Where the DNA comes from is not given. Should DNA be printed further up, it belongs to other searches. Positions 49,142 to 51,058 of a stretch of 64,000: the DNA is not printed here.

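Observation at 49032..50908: Two unknown proteins (538 aa + 91 aa) translationally coupled downstream of an ABC ATPase and abutting the R-M island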

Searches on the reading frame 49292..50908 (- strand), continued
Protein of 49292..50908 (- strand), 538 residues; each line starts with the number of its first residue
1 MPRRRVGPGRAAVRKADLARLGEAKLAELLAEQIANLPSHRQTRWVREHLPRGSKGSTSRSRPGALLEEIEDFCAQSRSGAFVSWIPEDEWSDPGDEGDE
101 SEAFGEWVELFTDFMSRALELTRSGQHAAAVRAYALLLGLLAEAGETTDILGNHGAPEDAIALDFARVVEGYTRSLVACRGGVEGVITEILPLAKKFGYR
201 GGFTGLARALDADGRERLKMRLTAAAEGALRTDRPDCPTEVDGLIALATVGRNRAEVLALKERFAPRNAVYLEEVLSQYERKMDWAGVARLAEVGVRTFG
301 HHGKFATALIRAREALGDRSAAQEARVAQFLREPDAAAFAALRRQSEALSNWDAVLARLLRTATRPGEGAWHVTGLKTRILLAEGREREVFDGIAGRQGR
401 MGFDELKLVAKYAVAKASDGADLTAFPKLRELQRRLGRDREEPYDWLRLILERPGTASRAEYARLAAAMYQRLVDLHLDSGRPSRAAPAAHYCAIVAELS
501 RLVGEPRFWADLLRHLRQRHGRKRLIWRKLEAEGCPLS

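Call 79: get_annotated_region(hit=H12, flank=5000)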
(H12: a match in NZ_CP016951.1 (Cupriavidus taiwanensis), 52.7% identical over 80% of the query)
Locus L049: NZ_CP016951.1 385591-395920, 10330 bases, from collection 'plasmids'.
description: Cupriavidus taiwanensis strain SWF66294 plasmid unnamed, complete sequence
organism: Cupriavidus taiwanensis (NCBI taxid 164546)
taxonomy: Bacteria; Pseudomonadota; Betaproteobacteria; Burkholderiales; Burkholderiaceae; Cupriavidus; Cupriavidus taiwanensis
host: -; source: Mimosa,single cell,nodules; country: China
typing (MOB-suite, as given by PLSDB): conjugative; relaxase MOBH,MOBP; mating-pair formation MPF_T
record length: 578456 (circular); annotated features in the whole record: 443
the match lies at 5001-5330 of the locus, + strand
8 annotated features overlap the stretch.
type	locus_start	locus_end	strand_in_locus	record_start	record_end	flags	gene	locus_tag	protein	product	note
CDS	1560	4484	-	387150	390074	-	-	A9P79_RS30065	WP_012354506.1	Tn3 family transposase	-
CDS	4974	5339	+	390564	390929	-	-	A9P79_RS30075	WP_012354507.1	calcium-binding protein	-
CDS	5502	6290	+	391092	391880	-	-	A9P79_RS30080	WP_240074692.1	DUF6884 domain-containing protein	-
CDS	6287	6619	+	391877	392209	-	-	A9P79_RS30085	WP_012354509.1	hypothetical protein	-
CDS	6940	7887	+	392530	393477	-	-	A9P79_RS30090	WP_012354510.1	tyrosine-type recombinase/integrase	GO:0015074 - DNA integration [Evidence IEA]; GO:0006310 - DNA recombination [Evidence IEA]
CDS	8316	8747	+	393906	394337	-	-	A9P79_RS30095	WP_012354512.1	HU family DNA-binding protein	GO:0030261 - chromosome condensation [Evidence IEA]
CDS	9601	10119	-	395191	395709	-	-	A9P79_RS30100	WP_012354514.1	hypothetical protein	-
CDS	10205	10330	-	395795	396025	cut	-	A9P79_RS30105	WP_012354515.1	hypothetical protein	-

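Call 80: get_annotated_region(hit=H2, flank=5000)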
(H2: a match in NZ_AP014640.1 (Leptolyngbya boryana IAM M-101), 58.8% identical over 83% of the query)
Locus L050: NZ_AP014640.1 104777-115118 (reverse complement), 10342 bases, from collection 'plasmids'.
description: Leptolyngbya boryana IAM M-101 plasmid pLBX
organism: Leptolyngbya boryana IAM M-101 (NCBI taxid 411966)
taxonomy: Bacteria; Cyanobacteriota; Cyanophyceae; Leptolyngbyales; Leptolyngbyaceae; Leptolyngbya; Leptolyngbya boryana; Leptolyngbya boryana IAM M-101
host: -; source: -; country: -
typing (MOB-suite, as given by PLSDB): non-mobilizable
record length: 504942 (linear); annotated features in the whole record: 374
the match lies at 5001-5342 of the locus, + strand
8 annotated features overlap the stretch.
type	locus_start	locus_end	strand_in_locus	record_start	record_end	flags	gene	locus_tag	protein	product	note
CDS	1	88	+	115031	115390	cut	-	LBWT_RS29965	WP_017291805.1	nuclear transport factor 2 family protein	-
CDS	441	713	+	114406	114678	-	-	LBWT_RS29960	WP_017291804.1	hypothetical protein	-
CDS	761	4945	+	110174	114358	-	-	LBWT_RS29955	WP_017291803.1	hypothetical protein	-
CDS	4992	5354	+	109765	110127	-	-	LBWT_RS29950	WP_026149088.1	calcium-binding protein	-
CDS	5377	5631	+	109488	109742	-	-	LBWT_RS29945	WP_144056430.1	hypothetical protein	-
CDS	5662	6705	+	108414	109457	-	-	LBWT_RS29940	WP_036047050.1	PDDEXK nuclease domain-containing protein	-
CDS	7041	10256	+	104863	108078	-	-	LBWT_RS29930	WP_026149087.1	DUF499 domain-containing protein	-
CDS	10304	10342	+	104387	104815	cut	-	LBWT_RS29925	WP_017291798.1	hypothetical protein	-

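Call 81: get_annotated_region(hit=H14, flank=5000)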
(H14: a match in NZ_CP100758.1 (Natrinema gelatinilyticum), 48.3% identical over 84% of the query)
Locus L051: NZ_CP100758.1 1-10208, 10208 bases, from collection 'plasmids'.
description: Natrinema gelatinilyticum strain BND6 plasmid unnamed2, complete sequence
organism: Natrinema gelatinilyticum (NCBI taxid 2961571)
taxonomy: Archaea; Euryarchaeota; Halobacteria; Halobacteriales; Natrialbaceae; Natrinema; Natrinema gelatinilyticum
host: -; source: marine sediment,sediment; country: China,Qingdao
typing (MOB-suite, as given by PLSDB): non-mobilizable; mating-pair formation MPF_T
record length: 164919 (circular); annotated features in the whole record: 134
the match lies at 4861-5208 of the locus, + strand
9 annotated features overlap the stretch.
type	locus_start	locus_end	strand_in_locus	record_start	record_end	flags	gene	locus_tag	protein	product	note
CDS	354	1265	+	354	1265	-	-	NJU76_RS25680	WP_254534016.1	ParA family protein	-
CDS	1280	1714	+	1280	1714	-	-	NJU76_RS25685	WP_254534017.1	hypothetical protein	-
CDS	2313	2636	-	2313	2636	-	-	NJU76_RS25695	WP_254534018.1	hypothetical protein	-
CDS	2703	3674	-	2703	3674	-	-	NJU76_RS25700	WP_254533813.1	IS1595 family transposase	-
CDS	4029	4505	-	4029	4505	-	-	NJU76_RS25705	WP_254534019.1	hypothetical protein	-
CDS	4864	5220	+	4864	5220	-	-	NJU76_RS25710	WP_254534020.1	calcium-binding protein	-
CDS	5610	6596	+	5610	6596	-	-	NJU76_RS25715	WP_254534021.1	HNH endonuclease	-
CDS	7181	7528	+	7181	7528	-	-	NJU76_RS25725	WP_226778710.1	hypothetical protein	-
CDS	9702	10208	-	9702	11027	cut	-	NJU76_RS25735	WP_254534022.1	orc1/cdc6 family replication initiation protein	-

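Call 83: find_encoding_contigs(protein=P0234, flank=7000, max_places=2)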
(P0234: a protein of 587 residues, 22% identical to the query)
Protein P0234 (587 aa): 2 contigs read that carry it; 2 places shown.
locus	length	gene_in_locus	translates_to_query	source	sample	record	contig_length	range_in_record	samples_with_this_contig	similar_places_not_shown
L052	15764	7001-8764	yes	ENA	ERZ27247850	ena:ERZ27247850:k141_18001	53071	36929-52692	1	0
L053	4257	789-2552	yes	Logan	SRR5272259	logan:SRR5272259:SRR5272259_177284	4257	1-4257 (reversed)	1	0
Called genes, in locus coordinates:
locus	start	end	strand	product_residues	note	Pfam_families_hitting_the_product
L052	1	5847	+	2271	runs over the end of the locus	PF00028:Cadherin (faint), PF25390:WD40_RLD, PF13540:RCC1_2 (weak), PF25390:WD40_RLD, PF13540:RCC1_2, PF00415:RCC1 (weak)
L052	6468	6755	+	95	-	PF14076:DUF4258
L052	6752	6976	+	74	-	PF14122:YokU (weak), PF15731:MqsA_antitoxin (weak)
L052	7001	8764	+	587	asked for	PF21810:DUF6880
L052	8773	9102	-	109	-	PF11535:Calci_bind_CcbP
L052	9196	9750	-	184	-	-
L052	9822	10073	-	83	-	PF04255:DUF433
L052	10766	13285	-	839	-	PF00082:Peptidase_S8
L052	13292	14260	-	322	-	PF13401:AAA_22 (faint), PF20720:nSTAND3 (weak), PF00004:AAA, PF07728:AAA_5 (weak)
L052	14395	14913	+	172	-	-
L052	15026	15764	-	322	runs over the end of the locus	PF07508:Recombinase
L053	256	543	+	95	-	PF14076:DUF4258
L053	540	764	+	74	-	PF14122:YokU (weak), PF15731:MqsA_antitoxin (weak)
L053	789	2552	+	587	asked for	PF21810:DUF6880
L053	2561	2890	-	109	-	PF11535:Calci_bind_CcbP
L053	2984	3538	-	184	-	-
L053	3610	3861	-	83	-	PF04255:DUF433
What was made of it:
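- Closest known: DUF6880 family. Same: One member sits next to a CcbP gene (call 83).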

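Call 84: find_encoding_contigs(protein=P0130, flank=7000, max_places=2)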
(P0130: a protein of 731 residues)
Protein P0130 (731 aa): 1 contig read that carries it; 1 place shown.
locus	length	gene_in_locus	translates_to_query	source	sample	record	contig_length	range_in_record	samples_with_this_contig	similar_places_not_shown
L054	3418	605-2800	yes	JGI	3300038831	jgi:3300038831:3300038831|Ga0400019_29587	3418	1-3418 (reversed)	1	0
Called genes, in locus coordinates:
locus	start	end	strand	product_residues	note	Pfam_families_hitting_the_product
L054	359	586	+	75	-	-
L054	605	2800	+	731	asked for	-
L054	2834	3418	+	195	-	?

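Call 85: search_protein_families(library=pfam, proteins=[L054:2834-3418:+, L054:359-586:+, L017:5600-5839:+, L017:8215-8397:+, L052:9196-9750:-, L052:8773-9102:-, L012:5571-5948:+, L012:4747-5460:+, L050:5377-5631:+], max_evalue=0.01)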
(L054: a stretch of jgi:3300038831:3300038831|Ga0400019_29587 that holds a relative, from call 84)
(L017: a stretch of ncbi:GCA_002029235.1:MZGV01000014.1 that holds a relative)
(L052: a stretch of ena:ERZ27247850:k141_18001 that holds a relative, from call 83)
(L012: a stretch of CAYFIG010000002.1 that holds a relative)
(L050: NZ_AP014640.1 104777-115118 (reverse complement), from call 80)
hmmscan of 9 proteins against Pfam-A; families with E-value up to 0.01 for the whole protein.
L054:2834-3418:+ (195 aa): 0 families

L054:359-586:+ (75 aa): 1 family
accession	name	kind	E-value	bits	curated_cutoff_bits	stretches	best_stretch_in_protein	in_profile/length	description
PF04307.19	YdjM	-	0.0013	18.7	29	1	18-52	95-127/176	YdjM inner membrane protein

L017:5600-5839:+ (79 aa): 0 families

L017:8215-8397:+ (60 aa): 0 families

L052:9196-9750:- (184 aa): 0 families

L052:8773-9102:- (109 aa): 1 family
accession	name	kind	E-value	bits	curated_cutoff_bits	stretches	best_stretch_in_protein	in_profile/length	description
PF11535.13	Calci_bind_CcbP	-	5.5e-10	40.1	21.5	1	14-105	3-105/105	Calcium binding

L012:5571-5948:+ (125 aa): 1 family
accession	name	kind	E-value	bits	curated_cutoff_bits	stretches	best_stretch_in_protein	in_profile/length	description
PF08897.16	DUF1841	-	0.0009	19.8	24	1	43-103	65-125/135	Domain of unknown function (DUF1841)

L012:4747-5460:+ (237 aa): 0 families

L050:5377-5631:+ (84 aa): 0 families
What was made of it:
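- L052/L053: SWIM-DUF6880 with a convergent PF11535 gene 9 nt away (calls 83, 85).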

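Call 86: search_dna_similar(query=P0234, collection=plasmids, mode=protein, max_evalue=0.001, max_rows=30)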
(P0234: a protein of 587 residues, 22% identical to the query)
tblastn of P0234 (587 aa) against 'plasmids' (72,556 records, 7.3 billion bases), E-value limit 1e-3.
Records with a match: 31; places in all: 35; records where one place covers at least 80% of the query: 7.
Best place of each record, by identity: <60% 31.
By first word of the organism name: Streptomyces 4; Haloferax 4; Burkholderia 3; Natrinema 3; Halobacterium 3; Paraburkholderia 1; Cupriavidus 1; Halorubrum 1; Mycobacterium 1; Halosimplex 1; and 9 more.
By predicted mobility (MOB-suite, as given by PLSDB): non-mobilizable 28; mobilizable 3.
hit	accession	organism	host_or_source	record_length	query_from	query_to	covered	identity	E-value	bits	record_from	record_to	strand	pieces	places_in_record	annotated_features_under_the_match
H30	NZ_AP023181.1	Paraburkholderia sp. PGU19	Physopelta gutta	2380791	5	581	98%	32.0%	1e-79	281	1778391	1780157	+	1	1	none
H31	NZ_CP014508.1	Burkholderia sp. PAMC 28687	Usnea,single cell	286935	11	581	97%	30.6%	4e-75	268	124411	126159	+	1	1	DUF6880 family protein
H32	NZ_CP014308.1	Burkholderia sp. PAMC 26561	single cell,lichen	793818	7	581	98%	29.7%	1e-70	255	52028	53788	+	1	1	DUF6880 family protein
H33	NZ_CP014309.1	Burkholderia sp. PAMC 26561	single cell,lichen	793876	7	581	98%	29.7%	1e-70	255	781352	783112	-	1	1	DUF6880 family protein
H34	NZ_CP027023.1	Streptomyces sp. WAC00288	Culture,soil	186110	17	582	96%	29.0%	2e-56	213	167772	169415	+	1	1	DUF6880 family protein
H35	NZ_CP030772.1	Streptomyces sp. YIM 121038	pure culture,soil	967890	15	583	97%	28.6%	7e-50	193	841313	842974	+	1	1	hypothetical protein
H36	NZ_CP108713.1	Streptomyces sp. NBC_01001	-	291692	17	583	97%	27.7%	3e-44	177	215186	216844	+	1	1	SWIM zinc finger family protein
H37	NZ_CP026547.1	Cupriavidus metallidurans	single cell,soil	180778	124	581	78%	21.6%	1e-6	59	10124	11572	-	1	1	hypothetical protein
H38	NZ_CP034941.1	Halorubrum ezzemoulense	Cell Culture,Hypersaline Lake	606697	17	581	55%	27.1%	1e-6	113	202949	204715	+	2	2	SWIM zinc finger family protein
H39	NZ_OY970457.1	Mycobacterium riyadhense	-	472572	203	583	65%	19.4%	2e-4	52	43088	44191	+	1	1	DUF6880 family protein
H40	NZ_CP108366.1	Streptomyces sp. NBC_01340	-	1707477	473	582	19%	29.1%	6e-9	67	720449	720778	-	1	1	none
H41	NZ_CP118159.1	Halosimplex aquaticum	cell culture,solar salterns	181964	17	102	15%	37.2%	2e-8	66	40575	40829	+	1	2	SWIM zinc finger family protein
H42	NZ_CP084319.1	Haloterrigena alkaliphila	Salt lake,Salt lake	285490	8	103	16%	32.3%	7e-6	57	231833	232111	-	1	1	SWIM zinc finger family protein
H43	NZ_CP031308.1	Natronorubrum bangense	Cell culture,The Bange salt-alkaline ...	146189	8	103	16%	32.3%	7e-6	57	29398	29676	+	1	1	SWIM zinc finger family protein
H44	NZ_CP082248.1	Natrinema sp. SYSU A 869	cell culture,salt lake sediment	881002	5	97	16%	31.9%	3e-5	55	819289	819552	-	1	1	SWIM zinc finger family protein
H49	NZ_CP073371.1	Haloarcula sinaiiensis ATCC 33800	cell culture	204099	17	97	14%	34.6%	4e-7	61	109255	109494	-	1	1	SWIM zinc finger family protein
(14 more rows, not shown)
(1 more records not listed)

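Call 87: get_annotated_region(hit=H49, flank=4000)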
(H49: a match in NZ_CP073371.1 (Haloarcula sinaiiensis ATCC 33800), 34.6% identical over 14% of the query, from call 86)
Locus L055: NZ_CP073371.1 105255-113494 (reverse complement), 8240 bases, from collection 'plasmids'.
description: Haloarcula sinaiiensis ATCC 33800 plasmid pHsi204, complete sequence
organism: Haloarcula sinaiiensis ATCC 33800 (NCBI taxid 662476)
taxonomy: Archaea; Euryarchaeota; Halobacteria; Halobacteriales; Haloarculaceae; Haloarcula; Haloarcula sinaiiensis; Haloarcula sinaiiensis ATCC 33800
host: -; source: cell culture; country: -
typing (MOB-suite, as given by PLSDB): non-mobilizable
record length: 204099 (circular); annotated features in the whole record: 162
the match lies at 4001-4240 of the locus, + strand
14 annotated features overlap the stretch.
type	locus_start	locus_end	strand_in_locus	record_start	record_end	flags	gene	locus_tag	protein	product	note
CDS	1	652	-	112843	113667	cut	-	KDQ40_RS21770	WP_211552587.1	IS5-like element ISHma11 family transposase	GO:0006313 - DNA transposition [Evidence IEA]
CDS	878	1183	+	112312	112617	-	-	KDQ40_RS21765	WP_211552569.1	DUF6516 family protein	-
CDS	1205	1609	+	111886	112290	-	-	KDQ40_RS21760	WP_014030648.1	transcriptional regulator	-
CDS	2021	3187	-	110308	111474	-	-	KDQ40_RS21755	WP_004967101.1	ISH3 family transposase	-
CDS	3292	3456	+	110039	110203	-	-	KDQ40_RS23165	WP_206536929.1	hypothetical protein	-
CDS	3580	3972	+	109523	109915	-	-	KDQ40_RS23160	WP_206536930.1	Zn-binding domain-containing protein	-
CDS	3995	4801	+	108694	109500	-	-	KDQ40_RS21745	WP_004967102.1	SWIM zinc finger family protein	-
CDS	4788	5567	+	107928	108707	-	-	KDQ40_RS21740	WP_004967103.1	hypothetical protein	-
CDS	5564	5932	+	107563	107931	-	-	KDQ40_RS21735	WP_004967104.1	calcium-binding protein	-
CDS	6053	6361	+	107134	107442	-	-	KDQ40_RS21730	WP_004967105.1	hypothetical protein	-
CDS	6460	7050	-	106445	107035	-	-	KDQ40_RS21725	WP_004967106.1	hypothetical protein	-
CDS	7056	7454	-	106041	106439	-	-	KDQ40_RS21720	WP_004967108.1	hypothetical protein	-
CDS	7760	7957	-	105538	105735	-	-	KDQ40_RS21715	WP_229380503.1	hypothetical protein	-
CDS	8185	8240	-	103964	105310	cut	-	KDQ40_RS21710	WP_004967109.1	DUF790 family protein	-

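Call 88: get_annotated_region(hit=H44, flank=4000)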
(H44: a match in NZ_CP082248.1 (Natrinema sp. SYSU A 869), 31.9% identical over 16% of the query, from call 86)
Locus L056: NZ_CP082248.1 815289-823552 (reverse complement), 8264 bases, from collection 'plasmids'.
description: Natrinema sp. SYSU A 869 plasmid unnamed2, complete sequence
organism: Natrinema sp. SYSU A 869 (NCBI taxid 2871694)
taxonomy: Archaea; Euryarchaeota; Halobacteria; Halobacteriales; Natrialbaceae; Natrinema; Natrinema sp. SYSU A 869
host: -; source: cell culture,salt lake sediment; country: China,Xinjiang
typing (MOB-suite, as given by PLSDB): non-mobilizable; mating-pair formation MPF_T
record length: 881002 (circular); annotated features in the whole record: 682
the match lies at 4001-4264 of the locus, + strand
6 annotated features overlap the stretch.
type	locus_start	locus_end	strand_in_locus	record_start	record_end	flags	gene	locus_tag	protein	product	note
CDS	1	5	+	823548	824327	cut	-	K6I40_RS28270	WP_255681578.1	hypothetical protein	-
CDS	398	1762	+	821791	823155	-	-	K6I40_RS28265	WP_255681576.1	HTH domain-containing protein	-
CDS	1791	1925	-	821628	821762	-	-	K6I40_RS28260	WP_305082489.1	hypothetical protein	-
CDS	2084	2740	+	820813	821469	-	-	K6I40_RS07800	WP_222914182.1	TRIC cation channel family protein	-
CDS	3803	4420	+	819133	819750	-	-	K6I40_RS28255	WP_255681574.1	SWIM zinc finger family protein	-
CDS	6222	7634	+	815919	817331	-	-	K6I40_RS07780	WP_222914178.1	DEAD/DEAH box helicase family protein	-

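Call 89: get_annotated_region(hit=H31, flank=4000)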
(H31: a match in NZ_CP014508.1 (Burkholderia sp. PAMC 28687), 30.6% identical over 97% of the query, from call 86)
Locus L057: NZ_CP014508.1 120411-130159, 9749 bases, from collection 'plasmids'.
description: Burkholderia sp. PAMC 28687 plasmid 1, complete sequence
organism: Burkholderia sp. PAMC 28687 (NCBI taxid 1795874)
taxonomy: Bacteria; Pseudomonadota; Betaproteobacteria; Burkholderiales; Burkholderiaceae; Burkholderia; Burkholderia sp. PAMC 28687
host: -; source: Usnea,single cell; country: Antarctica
typing (MOB-suite, as given by PLSDB): non-mobilizable
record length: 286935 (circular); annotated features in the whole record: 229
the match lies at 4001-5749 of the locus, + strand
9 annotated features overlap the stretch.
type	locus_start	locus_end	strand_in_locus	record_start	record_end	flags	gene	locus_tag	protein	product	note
CDS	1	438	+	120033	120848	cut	-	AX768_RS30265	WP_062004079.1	SDR family NAD(P)-dependent oxidoreductase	-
CDS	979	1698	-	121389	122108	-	-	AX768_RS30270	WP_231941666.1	UPF0149 family protein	-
CDS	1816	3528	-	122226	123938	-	-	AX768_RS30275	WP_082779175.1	site-specific integrase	-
CDS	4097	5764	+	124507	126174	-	-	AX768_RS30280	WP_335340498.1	DUF6880 family protein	-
CDS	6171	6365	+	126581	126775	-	-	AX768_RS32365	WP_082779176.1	DUF1289 domain-containing protein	-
CDS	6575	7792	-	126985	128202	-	-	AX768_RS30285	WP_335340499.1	beta-ketoacyl-[acyl-carrier-protein] synthase family protein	GO:0006633 - fatty acid biosynthetic process [Evidence IEA]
CDS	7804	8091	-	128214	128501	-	-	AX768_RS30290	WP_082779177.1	acyl carrier protein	GO:0006633 - fatty acid biosynthetic process [Evidence IEA]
CDS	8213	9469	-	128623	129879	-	-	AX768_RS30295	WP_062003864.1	NAD(P)/FAD-dependent oxidoreductase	-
CDS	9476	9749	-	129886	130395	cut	-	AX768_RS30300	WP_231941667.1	hypothetical protein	-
